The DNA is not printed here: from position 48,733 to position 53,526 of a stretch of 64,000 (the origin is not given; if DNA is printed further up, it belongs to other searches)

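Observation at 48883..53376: Giant 1497-aa alpha-helical protein built from a recurring LLD-x-GD...A...LL module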

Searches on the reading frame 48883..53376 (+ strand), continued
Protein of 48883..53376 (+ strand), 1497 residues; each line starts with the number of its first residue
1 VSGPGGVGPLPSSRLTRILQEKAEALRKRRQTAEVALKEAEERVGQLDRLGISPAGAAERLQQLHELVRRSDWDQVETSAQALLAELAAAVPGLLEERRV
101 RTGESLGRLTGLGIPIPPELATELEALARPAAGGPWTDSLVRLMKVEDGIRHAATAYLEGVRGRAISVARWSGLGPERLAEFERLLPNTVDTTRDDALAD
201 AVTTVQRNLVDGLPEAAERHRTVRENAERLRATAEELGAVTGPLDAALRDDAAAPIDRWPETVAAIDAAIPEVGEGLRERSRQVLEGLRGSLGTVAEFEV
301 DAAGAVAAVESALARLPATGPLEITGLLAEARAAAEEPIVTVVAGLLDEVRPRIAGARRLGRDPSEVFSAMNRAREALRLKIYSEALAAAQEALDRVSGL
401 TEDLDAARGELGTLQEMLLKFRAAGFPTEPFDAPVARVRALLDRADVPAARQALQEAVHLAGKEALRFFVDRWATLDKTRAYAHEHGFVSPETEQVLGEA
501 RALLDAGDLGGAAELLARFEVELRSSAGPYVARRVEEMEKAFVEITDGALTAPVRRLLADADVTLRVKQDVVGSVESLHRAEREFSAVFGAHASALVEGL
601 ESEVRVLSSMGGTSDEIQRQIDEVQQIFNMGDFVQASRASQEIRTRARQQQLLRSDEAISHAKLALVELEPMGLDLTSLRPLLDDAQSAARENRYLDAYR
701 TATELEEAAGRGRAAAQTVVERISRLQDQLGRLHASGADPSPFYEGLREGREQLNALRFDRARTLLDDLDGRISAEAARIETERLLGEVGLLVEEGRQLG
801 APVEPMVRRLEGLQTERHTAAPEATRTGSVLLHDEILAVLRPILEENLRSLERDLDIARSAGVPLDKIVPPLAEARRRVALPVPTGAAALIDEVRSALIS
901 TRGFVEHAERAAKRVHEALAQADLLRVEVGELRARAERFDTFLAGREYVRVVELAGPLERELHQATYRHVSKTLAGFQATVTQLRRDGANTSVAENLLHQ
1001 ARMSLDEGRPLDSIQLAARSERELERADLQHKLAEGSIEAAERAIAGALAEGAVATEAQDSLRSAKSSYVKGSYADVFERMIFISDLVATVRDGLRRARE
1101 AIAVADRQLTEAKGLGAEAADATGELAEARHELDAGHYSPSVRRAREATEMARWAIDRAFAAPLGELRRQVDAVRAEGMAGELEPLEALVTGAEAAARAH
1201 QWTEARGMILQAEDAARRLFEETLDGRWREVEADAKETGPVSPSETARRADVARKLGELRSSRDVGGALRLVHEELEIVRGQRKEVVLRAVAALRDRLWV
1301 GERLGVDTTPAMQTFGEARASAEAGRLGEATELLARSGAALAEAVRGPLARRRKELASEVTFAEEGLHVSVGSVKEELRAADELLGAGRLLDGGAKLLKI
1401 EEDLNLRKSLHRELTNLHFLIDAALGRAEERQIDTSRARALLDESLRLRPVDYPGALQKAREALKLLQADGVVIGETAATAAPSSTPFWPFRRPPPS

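Call 36: find_encoding_contigs(protein=P0150, flank=6000, max_places=2)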
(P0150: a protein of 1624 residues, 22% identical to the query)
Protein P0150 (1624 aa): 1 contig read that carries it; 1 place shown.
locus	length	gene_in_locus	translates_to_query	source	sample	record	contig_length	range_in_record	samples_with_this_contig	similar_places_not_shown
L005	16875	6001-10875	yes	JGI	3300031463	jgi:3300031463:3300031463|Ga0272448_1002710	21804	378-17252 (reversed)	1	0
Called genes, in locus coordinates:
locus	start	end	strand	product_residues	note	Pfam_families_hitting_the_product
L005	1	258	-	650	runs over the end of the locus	PF00528:BPD_transp_1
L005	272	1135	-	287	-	PF12849:PBP_like_2, PF01547:SBP_bac_1, PF13531:SBP_bac_11, PF12727:PBP_like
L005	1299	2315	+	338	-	PF04014:MazE_antitoxin, PF01895:PhoU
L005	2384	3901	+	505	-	-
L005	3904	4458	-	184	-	PF01988:VIT1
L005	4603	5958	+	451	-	-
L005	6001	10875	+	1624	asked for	PF07719:TPR_2 (faint), PF12895:ANAPC3 (faint), PF14446:Prok-RING_1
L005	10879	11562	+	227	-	PF02811:PHP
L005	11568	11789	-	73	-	-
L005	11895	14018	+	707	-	PF17207:MCM_OB, PF00493:MCM, PF07728:AAA_5 (weak), PF01078:Mg_chelatase (weak), PF17855:MCM_lid, PF21120: (weak)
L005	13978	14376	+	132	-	PF04242:DUF424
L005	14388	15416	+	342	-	PF04981:NMD3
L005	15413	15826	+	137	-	PF01894:YjbQ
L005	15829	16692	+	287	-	PF13273:DUF4064 (faint), PF13559:DUF4129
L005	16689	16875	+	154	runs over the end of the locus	-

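Call 37: find_encoding_contigs(protein=P0202, flank=6000, max_places=2)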
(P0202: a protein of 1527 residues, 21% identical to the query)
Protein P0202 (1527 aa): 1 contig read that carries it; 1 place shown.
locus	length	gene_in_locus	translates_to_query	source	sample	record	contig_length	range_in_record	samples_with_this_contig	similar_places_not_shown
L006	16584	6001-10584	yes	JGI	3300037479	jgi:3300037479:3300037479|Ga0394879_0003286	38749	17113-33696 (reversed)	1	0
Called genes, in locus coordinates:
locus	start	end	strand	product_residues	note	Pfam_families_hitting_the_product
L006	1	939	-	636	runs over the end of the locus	PF17214:KH_TffA, PF00753:Lactamase_B, PF16661:Lactamase_B_6, PF23023:Anti-Pycsar_Apyc1 (weak), PF12706:Lactamase_B_2, PF10996:Beta-Casp, PF07521:RMMBL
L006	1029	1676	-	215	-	PF00227:Proteasome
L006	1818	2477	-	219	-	-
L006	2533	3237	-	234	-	PF00753:Lactamase_B, PF12706:Lactamase_B_2 (weak)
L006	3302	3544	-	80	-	-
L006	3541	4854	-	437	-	PF01979:Amidohydro_1, PF07969:Amidohydro_3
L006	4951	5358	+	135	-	PF00903:Glyoxalase, PF12681:Glyoxalase_2 (weak), PF22677:Ble-like_N (weak), PF18029:Glyoxalase_6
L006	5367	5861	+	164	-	PF13622:4HBT_3, PF03061:4HBT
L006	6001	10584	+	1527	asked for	PF14446:Prok-RING_1 (faint)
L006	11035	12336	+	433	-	PF07995:GSDH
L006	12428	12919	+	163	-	-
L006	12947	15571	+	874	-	PF07995:GSDH, PF05345:He_PIG, PF00041:fn3 (weak), PF00801:PKD, PF18911:PKD_4, PF22352:K319L-like_PKD (weak)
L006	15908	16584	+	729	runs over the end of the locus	PF13415:Beta-prop_FBX42, PF24681:Kelch_KLHDC2_KLHL20_DRC7, PF24981:Beta-prop_ATRN-LZTR1, PF13415:Beta-prop_FBX42, PF24981:Beta-prop_ATRN-LZTR1, PF13415:Beta-prop_FBX42, PF24681:Kelch_KLHDC2_KLHL20_DRC7, PF13205:Big_5, +6 more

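Call 39: find_related_loci(query=A5, collection=genome_contigs, flank=6000)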
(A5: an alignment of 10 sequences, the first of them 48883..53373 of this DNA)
Query A5 (1497 aa) in genome_contigs; peptide patterns used: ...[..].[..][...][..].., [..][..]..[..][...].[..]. (x = any residue, [..] = any of these).
439 stretches matched a pattern; 169 encode a relative of the query (tblastn E <= 1e-3); the best 80 are kept; 80 distinct loci.
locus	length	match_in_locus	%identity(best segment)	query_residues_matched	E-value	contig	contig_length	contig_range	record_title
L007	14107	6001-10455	73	10-1495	0e+0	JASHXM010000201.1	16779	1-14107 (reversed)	MAG: Thermoplasmata archaeon isolate JOPF257 JOPF_A14C_contig_192153, whole genome shotgun sequence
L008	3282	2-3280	81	256-1348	0e+0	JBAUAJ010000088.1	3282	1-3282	MAG: Thermoplasmata archaeon isolate MFD10734_ilm_asm_bin74 k127_553388, whole genome shotgun sequence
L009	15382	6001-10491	81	1-1497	0e+0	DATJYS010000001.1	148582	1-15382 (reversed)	MAG TPA_asm: Thermoplasmata archaeon isolate SMAG_U15158 k141_579333, whole genome shotgun sequence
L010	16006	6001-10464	60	7-1495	0e+0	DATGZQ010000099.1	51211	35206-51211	MAG TPA_asm: Thermoplasmata archaeon isolate SMAG_U10668 k141_343534, whole genome shotgun sequence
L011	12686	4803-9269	58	2-1489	0e+0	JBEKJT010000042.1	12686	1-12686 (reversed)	MAG: Thermoplasmata archaeon isolate SPRUCE 32 SPRUCE_32_42, whole genome shotgun sequence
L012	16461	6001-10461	59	10-1495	0e+0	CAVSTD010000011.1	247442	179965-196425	MAG: uncultured Thermoplasmata archaeon isolate MFD09222.bin.2.158 genome assembly, contig: contig_84277, whole genome s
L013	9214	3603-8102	58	1-1495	0e+0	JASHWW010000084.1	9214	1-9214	MAG: Thermoplasmata archaeon isolate JOPF241 JOPF_NEAR_contig_450251, whole genome shotgun sequence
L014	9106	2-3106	79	442-1476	0e+0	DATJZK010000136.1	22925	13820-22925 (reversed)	MAG TPA_asm: Thermoplasmata archaeon isolate SMAG_U15176 k141_1043242, whole genome shotgun sequence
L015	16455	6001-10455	58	12-1495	0e+0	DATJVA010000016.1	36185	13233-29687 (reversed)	MAG TPA_asm: Thermoplasmata archaeon isolate SMAG_U15060 k141_35869, whole genome shotgun sequence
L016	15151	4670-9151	56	2-1495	0e+0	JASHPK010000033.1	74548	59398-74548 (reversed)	MAG: Thermoplasmata archaeon isolate JOPF047 JOPF_A10C_contig_156288, whole genome shotgun sequence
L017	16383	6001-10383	58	12-1472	0e+0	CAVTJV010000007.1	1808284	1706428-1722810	MAG: uncultured Thermoplasmata archaeon isolate MFD05580.bin.2.18 genome assembly, contig: contig_5847, whole genome sho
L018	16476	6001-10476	57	2-1495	0e+0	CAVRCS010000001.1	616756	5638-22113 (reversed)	MAG: uncultured Thermoplasmata archaeon isolate MFD03399.bin.2.20 genome assembly, contig: contig_2006, whole genome sho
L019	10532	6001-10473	58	2-1491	0e+0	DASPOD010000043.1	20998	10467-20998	MAG TPA_asm: Thermoplasmata archaeon isolate SMAG_U12138 k141_2414367, whole genome shotgun sequence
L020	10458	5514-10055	57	1-1497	0e+0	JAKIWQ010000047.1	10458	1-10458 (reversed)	MAG: Thermoplasmata archaeon isolate SubAcS13-64 SubAcS13-64_47, whole genome shotgun sequence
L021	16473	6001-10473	57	2-1495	0e+0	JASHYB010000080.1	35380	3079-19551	MAG: Thermoplasmata archaeon isolate JOPF272 JOPF_N14C_contig_68645, whole genome shotgun sequence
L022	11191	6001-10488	58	2-1495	0e+0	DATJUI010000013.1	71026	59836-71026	MAG TPA_asm: Thermoplasmata archaeon isolate SMAG_U15042 k141_2275466, whole genome shotgun sequence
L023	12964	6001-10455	58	12-1495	0e+0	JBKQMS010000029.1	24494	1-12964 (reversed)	MAG: Thermoplasmata archaeon isolate LABRr1A1B1C__bin_68 LABRr1A1B1C_000000144641, whole genome shotgun sequence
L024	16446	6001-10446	57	10-1495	0e+0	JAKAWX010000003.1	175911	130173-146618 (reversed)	MAG: Thermoplasmata archaeon isolate YP4.bin89 NODE_77_length_175911_cov_3.825183, whole genome shotgun sequence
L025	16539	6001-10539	56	2-1497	0e+0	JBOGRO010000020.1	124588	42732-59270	MAG: Thermoplasmata archaeon isolate TC-S_metawrap_bin.78 k127_2583497, whole genome shotgun sequence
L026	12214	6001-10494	57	2-1495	0e+0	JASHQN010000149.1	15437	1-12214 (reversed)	MAG: Thermoplasmata archaeon isolate JOPF076 JOPF_N04C_contig_207605, whole genome shotgun sequence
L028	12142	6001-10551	56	1-1497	0e+0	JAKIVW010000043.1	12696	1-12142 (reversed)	MAG: Thermoplasmata archaeon isolate AcS1-45 NODE_16766_length_12696_cov_4.866229, whole genome shotgun sequence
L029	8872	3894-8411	56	2-1495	0e+0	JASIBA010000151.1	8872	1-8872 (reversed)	MAG: Thermoplasmata archaeon isolate JOPF349 JOPF_N142_contig_60474, whole genome shotgun sequence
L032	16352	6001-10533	55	2-1495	0e+0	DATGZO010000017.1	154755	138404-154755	MAG TPA_asm: Thermoplasmata archaeon isolate SMAG_U10666 k141_71755, whole genome shotgun sequence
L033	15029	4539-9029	60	1-1495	0e+0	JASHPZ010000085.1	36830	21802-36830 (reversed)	MAG: Thermoplasmata archaeon isolate JOPF062 JOPF_A013_contig_91186, whole genome shotgun sequence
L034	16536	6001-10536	56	2-1495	0e+0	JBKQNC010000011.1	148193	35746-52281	MAG: Thermoplasmata archaeon isolate LASAr3G3H3I__bin_2 LASAr3G3H3I_000000118743, whole genome shotgun sequence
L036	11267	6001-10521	56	2-1495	0e+0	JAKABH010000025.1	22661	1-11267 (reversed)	MAG: Thermoplasmata archaeon isolate WH2.bin150 NODE_3802_length_22661_cov_18.110367, whole genome shotgun sequence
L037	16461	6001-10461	58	10-1495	0e+0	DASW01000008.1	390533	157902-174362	MAG TPA_asm: Thermoplasmata archaeon UBA61 UBA61_contig_9680, whole genome shotgun sequence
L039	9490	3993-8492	57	2-1495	0e+0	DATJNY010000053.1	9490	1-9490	MAG TPA_asm: Thermoplasmata archaeon isolate SMAG_U14873 k141_2893138, whole genome shotgun sequence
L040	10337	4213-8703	59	1-1495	0e+0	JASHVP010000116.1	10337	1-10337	MAG: Thermoplasmata archaeon isolate JOPF208 JOPF_A07C_contig_178403, whole genome shotgun sequence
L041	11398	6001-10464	59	7-1495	0e+0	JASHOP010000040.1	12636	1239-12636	MAG: Thermoplasmata archaeon isolate JOPF026 JOPF_N143_contig_29503, whole genome shotgun sequence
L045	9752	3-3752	58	244-1497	0e+0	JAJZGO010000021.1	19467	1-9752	MAG: Thermoplasmata archaeon isolate LL4.bin73 NODE_2625_length_19467_cov_2.482472, whole genome shotgun sequence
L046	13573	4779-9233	58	12-1495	0e+0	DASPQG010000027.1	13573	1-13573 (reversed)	MAG TPA_asm: Thermoplasmata archaeon isolate SMAG_U12193 k141_452560, whole genome shotgun sequence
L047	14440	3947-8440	82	1-1497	0e+0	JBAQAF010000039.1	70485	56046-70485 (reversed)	MAG: Thermoplasmata archaeon isolate MFD00144_ilm_asm_bin23 k127_141855, whole genome shotgun sequence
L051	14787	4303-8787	60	1-1495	0e+0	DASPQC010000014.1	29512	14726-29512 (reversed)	MAG TPA_asm: Thermoplasmata archaeon isolate SMAG_U12189 k141_17636, whole genome shotgun sequence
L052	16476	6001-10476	54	1-1495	0e+0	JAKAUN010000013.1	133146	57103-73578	MAG: Thermoplasmata archaeon isolate YP3.bin39 NODE_131_length_133146_cov_5.12345, whole genome shotgun sequence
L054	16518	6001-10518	56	2-1495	0e+0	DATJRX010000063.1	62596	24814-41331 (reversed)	MAG TPA_asm: Thermoplasmata archaeon isolate SMAG_U14978 k141_3118644, whole genome shotgun sequence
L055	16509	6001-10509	57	2-1495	0e+0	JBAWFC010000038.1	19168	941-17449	MAG: Thermoplasmata archaeon isolate MFD05722_ilm_asm_bin29 k127_17518, whole genome shotgun sequence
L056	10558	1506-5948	46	1-1489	0e+0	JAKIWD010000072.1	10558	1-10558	MAG: Thermoplasmata archaeon isolate AcS4-93 k141_3005496_length_10558_cov_15.0000, whole genome shotgun sequence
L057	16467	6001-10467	46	1-1497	0e+0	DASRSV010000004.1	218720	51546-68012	MAG TPA_asm: Thermoplasmata archaeon isolate SMAG_U6321 k141_626844, whole genome shotgun sequence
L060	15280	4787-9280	57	2-1495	0e+0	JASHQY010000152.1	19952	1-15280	MAG: Thermoplasmata archaeon isolate JOPF087 JOPF_N102_contig_64780, whole genome shotgun sequence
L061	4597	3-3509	57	347-1495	0e+0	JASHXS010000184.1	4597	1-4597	MAG: Thermoplasmata archaeon isolate JOPF263 JOPF_AWAY_contig_1238264, whole genome shotgun sequence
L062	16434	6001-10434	47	10-1495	0e+0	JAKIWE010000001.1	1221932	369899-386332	MAG: Thermoplasmata archaeon isolate AcS5-107 NODE_1_length_1221932_cov_20.113987, whole genome shotgun sequence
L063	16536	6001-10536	55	2-1495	0e+0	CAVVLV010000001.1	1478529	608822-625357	MAG: uncultured Thermoplasmata archaeon isolate MFD09222.bin.2.62 genome assembly, contig: contig_54099, whole genome sh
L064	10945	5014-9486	58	2-1495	0e+0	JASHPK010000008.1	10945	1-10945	MAG: Thermoplasmata archaeon isolate JOPF047 JOPF_A10C_contig_45199, whole genome shotgun sequence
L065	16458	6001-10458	45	2-1495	0e+0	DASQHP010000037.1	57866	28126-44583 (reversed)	MAG TPA_asm: Thermoplasmata archaeon isolate SMAG_U11836 k141_1068833, whole genome shotgun sequence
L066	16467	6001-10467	45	2-1495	0e+0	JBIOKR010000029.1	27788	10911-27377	MAG: Candidatus Lutacidiplasmatales archaeon isolate GcC5-34 k141_317637_length_27788_cov_46.0000, whole genome shotgun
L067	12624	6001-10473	59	2-1495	0e+0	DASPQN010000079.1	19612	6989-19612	MAG TPA_asm: Thermoplasmata archaeon isolate SMAG_U12200 k141_1576702, whole genome shotgun sequence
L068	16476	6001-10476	48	1-1495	0e+0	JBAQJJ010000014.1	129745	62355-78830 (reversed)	MAG: Thermoplasmata archaeon isolate MFD06594_ilm_asm_bin23 k127_144882, whole genome shotgun sequence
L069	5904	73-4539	45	2-1495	0e+0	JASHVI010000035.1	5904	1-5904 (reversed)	MAG: Thermoplasmata archaeon isolate JOPF201 JOPF_A14C_contig_24364, whole genome shotgun sequence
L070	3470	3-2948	57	511-1495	0e+0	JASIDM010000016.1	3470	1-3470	MAG: Thermoplasmata archaeon isolate JOPF413 JOPF_A141_contig_9885, whole genome shotgun sequence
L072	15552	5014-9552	55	2-1497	0e+0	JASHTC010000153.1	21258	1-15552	MAG: Thermoplasmata archaeon isolate JOPF143 JOPF_A14C_contig_166541, whole genome shotgun sequence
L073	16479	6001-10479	56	12-1495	0e+0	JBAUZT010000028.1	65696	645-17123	MAG: Thermoplasmata archaeon isolate MFD09265_ilm_asm_bin59 k127_416896, whole genome shotgun sequence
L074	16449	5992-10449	45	2-1495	0e+0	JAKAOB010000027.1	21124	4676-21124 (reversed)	MAG: Thermoplasmata archaeon isolate YF1.bin107 NODE_2723_length_21124_cov_1.716721, whole genome shotgun sequence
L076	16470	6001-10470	57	2-1495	0e+0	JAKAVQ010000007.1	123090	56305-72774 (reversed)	MAG: Thermoplasmata archaeon isolate YP4.bin112 NODE_194_length_123090_cov_4.377455, whole genome shotgun sequence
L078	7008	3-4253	43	73-1495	0e+0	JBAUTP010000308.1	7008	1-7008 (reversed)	MAG: Thermoplasmata archaeon isolate MFD09264_ilm_asm_bin34 k127_174609, whole genome shotgun sequence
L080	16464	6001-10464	44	2-1495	0e+0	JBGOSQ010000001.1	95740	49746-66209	MAG: Thermoplasmata archaeon isolate OBJ_0618_7090110_183 k141_499776_length_95740_cov_16.9116, whole genome shotgun seq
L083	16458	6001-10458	42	3-1497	0e+0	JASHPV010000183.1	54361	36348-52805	MAG: Thermoplasmata archaeon isolate JOPF058 JOPF_A143_contig_112363, whole genome shotgun sequence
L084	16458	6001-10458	41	3-1497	0e+0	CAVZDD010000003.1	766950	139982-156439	MAG: uncultured Thermoplasmata archaeon isolate MFD09222.bin.1.10 genome assembly, contig: contig_54220, whole genome sh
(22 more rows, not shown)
